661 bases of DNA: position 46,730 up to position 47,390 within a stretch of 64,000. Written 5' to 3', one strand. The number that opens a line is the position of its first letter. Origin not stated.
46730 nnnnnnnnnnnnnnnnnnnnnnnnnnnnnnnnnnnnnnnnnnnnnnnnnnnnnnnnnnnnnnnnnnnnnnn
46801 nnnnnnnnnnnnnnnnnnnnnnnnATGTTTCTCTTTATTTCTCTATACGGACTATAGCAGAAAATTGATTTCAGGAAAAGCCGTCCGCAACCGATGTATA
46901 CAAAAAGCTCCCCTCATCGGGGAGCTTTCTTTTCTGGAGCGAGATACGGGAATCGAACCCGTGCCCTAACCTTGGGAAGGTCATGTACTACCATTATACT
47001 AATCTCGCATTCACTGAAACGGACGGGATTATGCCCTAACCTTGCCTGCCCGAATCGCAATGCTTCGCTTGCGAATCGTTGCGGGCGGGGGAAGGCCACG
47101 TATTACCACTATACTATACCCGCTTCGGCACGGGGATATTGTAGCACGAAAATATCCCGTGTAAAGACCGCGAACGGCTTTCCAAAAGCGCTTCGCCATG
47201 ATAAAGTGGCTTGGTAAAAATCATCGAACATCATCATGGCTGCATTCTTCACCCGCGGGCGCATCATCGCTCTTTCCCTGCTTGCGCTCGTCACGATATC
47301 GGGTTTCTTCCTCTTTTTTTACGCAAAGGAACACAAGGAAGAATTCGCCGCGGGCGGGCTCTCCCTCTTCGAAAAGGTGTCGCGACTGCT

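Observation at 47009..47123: Degenerate tRNA-Gly copy with a 45-nt GC hairpin in the anticodon loop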

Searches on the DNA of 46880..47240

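Call 29: search_rna_families(source=window, start=46880, end=47240, threshold=evalue, max_evalue=10)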
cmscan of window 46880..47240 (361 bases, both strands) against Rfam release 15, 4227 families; matches with E-value up to 10: 8.
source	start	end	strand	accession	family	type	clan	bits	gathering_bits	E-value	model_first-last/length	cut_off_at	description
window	46938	47008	-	RF00005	tRNA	Gene; tRNA;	CL00001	65.7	29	2.7e-14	1-71/71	no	tRNA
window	46898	47013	-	RF02435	SpF41_sRNA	Gene; sRNA;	-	30.8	52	0.0043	1-105/105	no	Streptococcus sRNA SpF41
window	46898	46957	-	RF01859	Phe_leader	Cis-reg; leader;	-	20.8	55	0.36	1-125/125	no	Phenylalanine leader peptide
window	46880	46934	+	RF01859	Phe_leader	Cis-reg; leader;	-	17.3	55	2.1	64-125/125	5'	Phenylalanine leader peptide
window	46889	46936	+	RF02371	PyrG_leader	Cis-reg; leader;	-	17.1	65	9.9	22-78/78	no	PyrG leader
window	46988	47020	+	RF01365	CRISPR-DR52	Gene; CRISPR;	-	16.3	50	2.3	1-37/37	no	CRISPR RNA direct repeat element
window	47080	47123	-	RF00005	tRNA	Gene; tRNA;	CL00001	13.7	29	5.7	1-71/71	no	tRNA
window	46946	46962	-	RF04321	tmRNA_permuted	Gene;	-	10.9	47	3.9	36-52/213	no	permuted transfer-messenger RNA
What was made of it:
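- On Protein-spliced (bulge-helix-bulge) tRNA intron: Rfam tRNA scores 13.7 bits against a threshold of 29 (call 29).
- On Group I intron in a bacterial tRNA anticodon loop: The insert is 45 nt. No Rfam intron family matches even at E <= 10 (call 29).
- Rfam gives 13.7 bits against a threshold of 29 (call 29). No bulge-helix-bulge motif is predicted, and at 45 nt, with no Rfam intron hit, it is far too small for a group I intron (call 29).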
